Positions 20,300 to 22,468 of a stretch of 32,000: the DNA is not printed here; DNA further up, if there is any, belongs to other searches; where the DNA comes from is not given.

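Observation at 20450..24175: Gabija-like anti-phage pair: OLD-family ATPase-TOPRIM nuclease plus an oversized UvrD-like helicase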

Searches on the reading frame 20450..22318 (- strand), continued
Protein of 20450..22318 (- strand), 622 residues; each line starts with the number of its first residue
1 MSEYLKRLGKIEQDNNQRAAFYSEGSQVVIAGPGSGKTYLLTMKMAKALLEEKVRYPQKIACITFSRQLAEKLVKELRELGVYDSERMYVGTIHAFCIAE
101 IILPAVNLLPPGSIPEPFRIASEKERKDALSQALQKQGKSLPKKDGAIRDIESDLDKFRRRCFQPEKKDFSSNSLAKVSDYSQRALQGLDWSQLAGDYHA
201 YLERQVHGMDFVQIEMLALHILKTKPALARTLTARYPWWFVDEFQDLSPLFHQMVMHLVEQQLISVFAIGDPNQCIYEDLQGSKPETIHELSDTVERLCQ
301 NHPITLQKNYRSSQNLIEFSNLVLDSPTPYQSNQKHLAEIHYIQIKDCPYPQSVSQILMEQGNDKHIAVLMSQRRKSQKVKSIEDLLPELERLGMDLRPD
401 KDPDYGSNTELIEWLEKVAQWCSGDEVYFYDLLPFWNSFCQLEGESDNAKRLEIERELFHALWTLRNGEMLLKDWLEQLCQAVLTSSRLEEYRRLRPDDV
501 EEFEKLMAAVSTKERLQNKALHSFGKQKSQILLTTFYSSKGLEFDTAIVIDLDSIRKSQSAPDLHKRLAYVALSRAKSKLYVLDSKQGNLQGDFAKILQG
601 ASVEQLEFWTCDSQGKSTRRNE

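Call 44: find_encoding_contigs(protein=P0045, flank=8000, max_places=1)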
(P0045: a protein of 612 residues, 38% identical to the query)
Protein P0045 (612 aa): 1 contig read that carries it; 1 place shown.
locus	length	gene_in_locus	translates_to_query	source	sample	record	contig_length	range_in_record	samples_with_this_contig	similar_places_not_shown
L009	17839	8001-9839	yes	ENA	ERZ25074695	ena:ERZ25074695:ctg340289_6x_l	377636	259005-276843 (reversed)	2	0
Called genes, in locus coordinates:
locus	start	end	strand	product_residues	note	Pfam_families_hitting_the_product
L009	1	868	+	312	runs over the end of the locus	PF01636:APH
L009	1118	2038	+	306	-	-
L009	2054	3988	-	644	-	PF13432:TPR_16 (faint), PF00515:TPR_1 (faint), PF07719:TPR_2 (faint), PF13181:TPR_8 (faint), PF13374:TPR_10 (faint), PF13424:TPR_12 (weak), PF17874:TPR_MalT (weak), PF07900:DUF1670, +1 more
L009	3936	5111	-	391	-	PF03704:BTAD, PF13401:AAA_22 (faint), PF00931:NB-ARC (faint), PF13191:AAA_16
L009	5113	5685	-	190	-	-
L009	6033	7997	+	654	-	PF02463:SMC_N (weak), PF11398:DUF2813 (weak), PF13175:AAA_15, PF13476:AAA_23, PF13304:AAA_21, PF20469:OLD-like_TOPRIM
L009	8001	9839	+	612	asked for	PF00580:UvrD-helicase, PF13245:AAA_19, PF01443:Viral_helicase1 (faint), PF13361:UvrD_C, PF13538:UvrD_C_2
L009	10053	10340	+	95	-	PF01527:HTH_Tnp_1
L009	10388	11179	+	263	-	PF13276:HTH_21, PF13610:DDE_Tnp_IS240 (faint), PF00665:rve, PF13683:rve_3, PF13333:rve_2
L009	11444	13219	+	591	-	PF00485:PRK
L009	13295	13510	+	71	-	-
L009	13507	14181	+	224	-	PF01987:AIM24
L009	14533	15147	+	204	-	PF14066:DUF4256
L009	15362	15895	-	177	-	PF00404:Dockerin_1 (faint), PF10591:SPARC_Ca_bdg (faint), PF13833:EF-hand_8 (faint), PF00036:EF-hand_1 (faint), PF13202:EF-hand_5 (faint), PF13405:EF-hand_6 (faint), PF13499:EF-hand_7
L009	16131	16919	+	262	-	PF00561:Abhydrolase_1, PF12146:Hydrolase_4, PF12697:Abhydrolase_6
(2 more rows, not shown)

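Call 45: find_encoding_contigs(protein=P0074, flank=8000, max_places=1)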
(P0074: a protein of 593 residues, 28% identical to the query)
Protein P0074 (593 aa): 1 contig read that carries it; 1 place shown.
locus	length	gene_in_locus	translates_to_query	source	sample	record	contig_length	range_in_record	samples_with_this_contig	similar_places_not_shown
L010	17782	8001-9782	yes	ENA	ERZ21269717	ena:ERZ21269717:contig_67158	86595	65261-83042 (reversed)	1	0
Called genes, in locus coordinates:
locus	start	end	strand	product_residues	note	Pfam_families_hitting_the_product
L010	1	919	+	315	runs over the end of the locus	-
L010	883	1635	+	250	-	-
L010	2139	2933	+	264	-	PF20613:HipA_2 (weak)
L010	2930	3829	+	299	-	PF11236:DUF3037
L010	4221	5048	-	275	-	PF09509:Hypoth_Ymh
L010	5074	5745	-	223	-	PF00072:Response_reg, PF00196:GerE, PF04545:Sigma70_r4 (weak), PF08281:Sigma70_r4_2 (weak), PF13412:HTH_24 (faint)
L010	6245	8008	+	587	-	PF02463:SMC_N, PF11398:DUF2813, PF13175:AAA_15 (weak), PF13476:AAA_23 (weak), PF13304:AAA_21, PF13175:AAA_15, PF20469:OLD-like_TOPRIM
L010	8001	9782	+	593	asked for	PF00580:UvrD-helicase, PF13245:AAA_19, PF13361:UvrD_C, PF13538:UvrD_C_2 (faint)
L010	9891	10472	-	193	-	PF00440:TetR_N, PF16859:TetR_C_11, PF16925:TetR_C_13, PF13977:TetR_C_6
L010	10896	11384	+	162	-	-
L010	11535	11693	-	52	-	PF00196:GerE, PF13412:HTH_24 (weak)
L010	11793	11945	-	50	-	-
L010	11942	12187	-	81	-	PF00072:Response_reg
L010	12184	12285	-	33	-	-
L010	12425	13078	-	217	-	PF07730:HisKA_3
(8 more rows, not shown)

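Call 46: find_encoding_contigs(protein=P0011, flank=8000, max_places=1)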
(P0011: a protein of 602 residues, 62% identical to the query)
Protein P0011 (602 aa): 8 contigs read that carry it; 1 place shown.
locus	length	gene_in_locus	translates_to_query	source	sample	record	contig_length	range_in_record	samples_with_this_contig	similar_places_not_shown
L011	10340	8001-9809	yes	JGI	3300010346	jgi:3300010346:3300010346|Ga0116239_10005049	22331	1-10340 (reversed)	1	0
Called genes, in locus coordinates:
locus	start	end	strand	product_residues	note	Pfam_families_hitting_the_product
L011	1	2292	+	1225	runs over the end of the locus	PF04465:DUF499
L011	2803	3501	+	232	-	PF17032:Zn_ribbon_15 (faint), PF00641:Zn_ribbon_RanBP (faint), PF12773:DZR, PF13240:Zn_Ribbon_1 (weak), PF13248:Zn_ribbon_3 (faint), PF24463:DUF7577 (faint), PF13240:Zn_Ribbon_1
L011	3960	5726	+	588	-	-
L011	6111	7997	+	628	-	PF02463:SMC_N (faint), PF11398:DUF2813, PF13175:AAA_15, PF13476:AAA_23 (weak), PF13304:AAA_21 (weak), PF13175:AAA_15, PF13304:AAA_21 (weak), PF20469:OLD-like_TOPRIM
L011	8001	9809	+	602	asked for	PF00580:UvrD-helicase, PF13245:AAA_19, PF01443:Viral_helicase1 (faint), PF13361:UvrD_C, PF13538:UvrD_C_2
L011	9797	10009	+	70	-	-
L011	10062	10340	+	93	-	?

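Call 47: find_encoding_contigs(protein=P0014, flank=8000, max_places=1)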
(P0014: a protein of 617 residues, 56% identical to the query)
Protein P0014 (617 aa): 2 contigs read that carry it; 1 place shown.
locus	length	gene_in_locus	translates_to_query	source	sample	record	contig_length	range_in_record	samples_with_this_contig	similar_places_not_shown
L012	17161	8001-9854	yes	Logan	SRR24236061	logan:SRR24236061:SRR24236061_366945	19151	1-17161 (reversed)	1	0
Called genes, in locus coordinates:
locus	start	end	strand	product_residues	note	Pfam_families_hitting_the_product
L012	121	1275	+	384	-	PF01734:Patatin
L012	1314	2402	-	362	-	-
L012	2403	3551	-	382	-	PF08735:DUF1786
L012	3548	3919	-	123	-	-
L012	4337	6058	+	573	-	PF02837:Glyco_hydro_2_N, PF22666:Glyco_hydro_2_N2, PF00703:Glyco_hydro_2 (weak), PF02836:Glyco_hydro_2_C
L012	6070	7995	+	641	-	PF02463:SMC_N (weak), PF11398:DUF2813, PF13175:AAA_15, PF13476:AAA_23, PF13304:AAA_21, PF13175:AAA_15, PF20469:OLD-like_TOPRIM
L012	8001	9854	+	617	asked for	PF00580:UvrD-helicase, PF13245:AAA_19, PF01443:Viral_helicase1 (faint), PF13361:UvrD_C, PF13538:UvrD_C_2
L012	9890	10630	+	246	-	PF08032:SpoU_sub_bind, PF00588:SpoU_methylase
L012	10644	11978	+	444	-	PF00232:Glyco_hydro_1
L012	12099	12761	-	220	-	PF00512:HisKA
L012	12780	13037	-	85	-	PF00173:Cyt-b5 (weak)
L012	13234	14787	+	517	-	PF07837:FTCD_N, PF02971:FTCD, PF04961:FTCD_C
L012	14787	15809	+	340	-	PF01551:Peptidase_M23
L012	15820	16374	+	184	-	PF22769:DCD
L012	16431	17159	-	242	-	?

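Call 48: find_encoding_contigs(protein=P0024, flank=8000, max_places=1)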
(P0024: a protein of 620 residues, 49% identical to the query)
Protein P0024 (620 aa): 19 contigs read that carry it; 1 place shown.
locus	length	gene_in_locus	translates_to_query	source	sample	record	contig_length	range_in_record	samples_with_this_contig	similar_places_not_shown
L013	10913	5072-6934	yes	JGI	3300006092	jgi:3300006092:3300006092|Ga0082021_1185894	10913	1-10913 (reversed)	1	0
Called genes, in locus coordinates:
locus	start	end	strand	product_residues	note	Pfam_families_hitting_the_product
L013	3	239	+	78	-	?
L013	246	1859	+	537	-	PF12161:HsdM_N, PF02384:N6_Mtase, PF07669:Eco57I (weak)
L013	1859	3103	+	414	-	PF01420:Methylase_S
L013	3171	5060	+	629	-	PF02463:SMC_N, PF11398:DUF2813 (weak), PF13175:AAA_15, PF13476:AAA_23, PF13304:AAA_21, PF13175:AAA_15, PF20469:OLD-like_TOPRIM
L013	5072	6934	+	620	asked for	PF00580:UvrD-helicase, PF13245:AAA_19, PF01443:Viral_helicase1 (faint), PF13361:UvrD_C, PF13538:UvrD_C_2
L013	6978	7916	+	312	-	PF14088:DUF4268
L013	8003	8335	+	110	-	-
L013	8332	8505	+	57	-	-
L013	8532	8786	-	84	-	-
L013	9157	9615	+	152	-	-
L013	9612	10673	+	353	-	PF17761:DUF1016_N, PF06250:YhcG_C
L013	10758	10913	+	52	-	?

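Call 49: predict_structure(alignment_id=A1)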
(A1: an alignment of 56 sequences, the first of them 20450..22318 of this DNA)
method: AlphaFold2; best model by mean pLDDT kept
length: 622 residues; sequences in the alignment: 56
mean_pLDDT: 93.1   pTM: 0.92
mean pLDDT of the five models: 93.1, 92.8, 92.4, 91.8, 91.6
residues with pLDDT >= 90: 521; 70-90: 81; 50-70: 19; < 50: 1
segments of 3 or more residues with pLDDT < 50: none
pLDDT, mean of each block of 10 residues (from residue 1): 92 98 98 96 97 95 93 93 92 96 94 92 97 98 94 96 96 92 94 98 96 98 97 98 96 98 98 94 95 98 97 96 92 95 89 91 85 76 88 91 83 95 92 91 74 94 97 97 95 93 96 94 91 94 95 90 95 96 80 92 92 87 56
secondary structure, 60 per line:
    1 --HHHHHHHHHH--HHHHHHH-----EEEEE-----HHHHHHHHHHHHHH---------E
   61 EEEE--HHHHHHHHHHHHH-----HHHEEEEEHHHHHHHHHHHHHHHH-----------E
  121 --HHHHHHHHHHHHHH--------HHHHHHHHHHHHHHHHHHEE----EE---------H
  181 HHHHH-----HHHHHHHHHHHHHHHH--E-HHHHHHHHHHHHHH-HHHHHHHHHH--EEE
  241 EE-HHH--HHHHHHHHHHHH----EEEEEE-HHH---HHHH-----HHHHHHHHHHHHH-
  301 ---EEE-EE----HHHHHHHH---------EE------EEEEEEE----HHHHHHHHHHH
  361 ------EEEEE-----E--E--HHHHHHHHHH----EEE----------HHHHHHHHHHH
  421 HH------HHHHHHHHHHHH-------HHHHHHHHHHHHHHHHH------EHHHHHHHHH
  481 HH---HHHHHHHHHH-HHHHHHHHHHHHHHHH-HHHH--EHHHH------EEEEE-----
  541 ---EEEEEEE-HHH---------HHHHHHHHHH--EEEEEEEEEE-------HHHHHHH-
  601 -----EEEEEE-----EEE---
elements in order: H3-12 H15-21 E27-31 H37-50 E60-64 H67-79 E88-92 H93-108 H123-136 H145-162 H180-185 H191-206 H211-224 H226-235 E238-242 H249-260 E265-270 H278-281 H287-299 E304-306 H314-321 E339-345 H350-360 E367-371 H383-392 E397-399 H410-422 H429-440 H448-464 H472-482 H486-495 H497-512 H514-517 H521-524 E531-535 E544-550 H564-573 E576-585 H593-599 E606-611 E617-619

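Call 54: fold_search(model_id=the predicted structure, library=pdb)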
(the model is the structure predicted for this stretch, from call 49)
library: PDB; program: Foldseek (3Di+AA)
matches with E <= 10: 921; with E <= 0.001: 218
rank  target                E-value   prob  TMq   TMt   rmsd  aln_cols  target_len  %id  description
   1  2is1_A                4.5e-29  1.00  0.64  0.62  12.1       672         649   18  Crystal structure of UvrD-DNA-SO4 complex (released 2007-01-09)
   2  2is6_A                5.0e-29  1.00  0.64  0.61  12.2       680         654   18  Crystal structure of UvrD-DNA-ADPMgF3 ternary complex (released 2007-01-09)
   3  2is2_A                3.4e-28  1.00  0.63  0.62  12.7       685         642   18  Crystal structure of UvrD-DNA binary complex (released 2007-01-09)
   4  1pjr                  3.8e-28  1.00  0.60  0.60  13.3       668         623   18  STRUCTURE OF DNA HELICASE (released 1997-12-03)
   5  2is6_B                4.0e-28  1.00  0.63  0.60  11.6       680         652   18  Crystal structure of UvrD-DNA-ADPMgF3 ternary complex (released 2007-01-09)
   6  4c30_I                5.0e-28  1.00  0.64  0.63  11.9       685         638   17  Crystal structure of Deinococcus radiodurans UvrD in complex with DNA, form 2 (released 2013-10-30)
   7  2is4_B                8.5e-28  1.00  0.64  0.63  10.9       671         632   18  Crystal structure of UvrD-DNA-ADPNP ternary complex (released 2007-01-09)
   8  1qhg                  9.0e-28  1.00  0.60  0.60  13.0       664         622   18  STRUCTURE OF DNA HELICASE MUTANT WITH ADPNP (released 1999-07-13)
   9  4c2t_A                9.5e-28  1.00  0.61  0.59  12.5       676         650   18  Crystal structure of full length Deinococcus radiodurans UvrD in complex with DNA (released 2013-10-30)
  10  3lfu                  1.0e-27  1.00  0.58  0.57  14.4       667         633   18  Crystal Structure of E. coli UvrD (released 2011-02-02)
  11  4c30_D                1.2e-27  1.00  0.64  0.62  11.6       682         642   17  Crystal structure of Deinococcus radiodurans UvrD in complex with DNA, form 2 (released 2013-10-30)
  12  9dci_A                1.6e-27  1.00  0.61  0.53  14.1       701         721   19  Mycobacterium tuberculosis UvrD1 dimer: apo compact conformation. (released 2025-03-19)
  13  4c2t_B                1.9e-27  1.00  0.64  0.62  11.2       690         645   17  Crystal structure of full length Deinococcus radiodurans UvrD in complex with DNA (released 2013-10-30)
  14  4c2t_D                3.1e-27  1.00  0.64  0.62  11.4       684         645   16  Crystal structure of full length Deinococcus radiodurans UvrD in complex with DNA (released 2013-10-30)
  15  4c2t_C                3.8e-27  1.00  0.64  0.61  12.2       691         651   17  Crystal structure of full length Deinococcus radiodurans UvrD in complex with DNA (released 2013-10-30)
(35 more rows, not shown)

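Call 65: search_protein_families(library=ncbifam, proteins=[window:20450-22318:-], max_evalue=0.001)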
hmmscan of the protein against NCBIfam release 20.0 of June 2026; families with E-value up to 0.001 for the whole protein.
window:20450-22318:- (622 aa): 17 families
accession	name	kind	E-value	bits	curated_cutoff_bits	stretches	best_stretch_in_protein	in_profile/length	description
TIGR01073.1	pcrA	equivalog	2.7e-32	112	911.2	2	15-326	8-295/725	DNA helicase PcrA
NF008743.0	PRK11773.1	equivalog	1.9e-28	99.3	965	1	15-325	12-298/720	DNA helicase II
TIGR01075.1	uvrD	equivalog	1.4e-27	96.3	1144.45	2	15-325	8-293/715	DNA helicase II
TIGR01074.1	rep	equivalog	1.6e-26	92.8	951.45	2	15-326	5-292/668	DNA helicase Rep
NF008172.0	PRK10919.1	equivalog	4.5e-19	68.1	1168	1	15-342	6-308/673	DNA helicase Rep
NF008276.0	PRK11054.1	equivalog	2.7e-18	65.8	543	2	16-99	201-281/684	DNA helicase IV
NF010485.0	PRK13909.1-2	equivalog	4.3e-17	61.6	650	1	231-382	327-489/909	RecB-like helicase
TIGR00609.1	recB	equivalog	7.2e-17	60.8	696.05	1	224-373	358-499/1175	exodeoxyribonuclease V subunit beta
TIGR02785.1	addA_Gpos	equivalog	1.2e-14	53.1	707.65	1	193-325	343-481/1234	helicase-exonuclease AddAB subunit AddA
TIGR02784.1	addA_alphas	equivalog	7.2e-14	51.1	860.75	2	241-337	396-506/1138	double-strand break repair helicase AddA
NF010487.0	PRK13909.1-4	equivalog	2.2e-13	49.4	759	1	203-336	292-433/924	RecB-like helicase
NF041464.1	HelD_BACSU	equivalog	1.6e-12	46.2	419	1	239-379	550-688/779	RNA polymerase recycling motor HelD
NF008128.0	PRK10876.1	equivalog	4.4e-09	34.6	1697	1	226-325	368-462/1181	exodeoxyribonuclease V subunit beta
NF053713.1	helicas_STM2767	equivalog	8.2e-06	24.5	550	0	504-587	489-570/665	STM2767 family DEAD/DEAH box helicase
NF010486.0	PRK13909.1-3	equivalog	0.00011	20.3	1109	0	241-323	336-422/921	RecB-like helicase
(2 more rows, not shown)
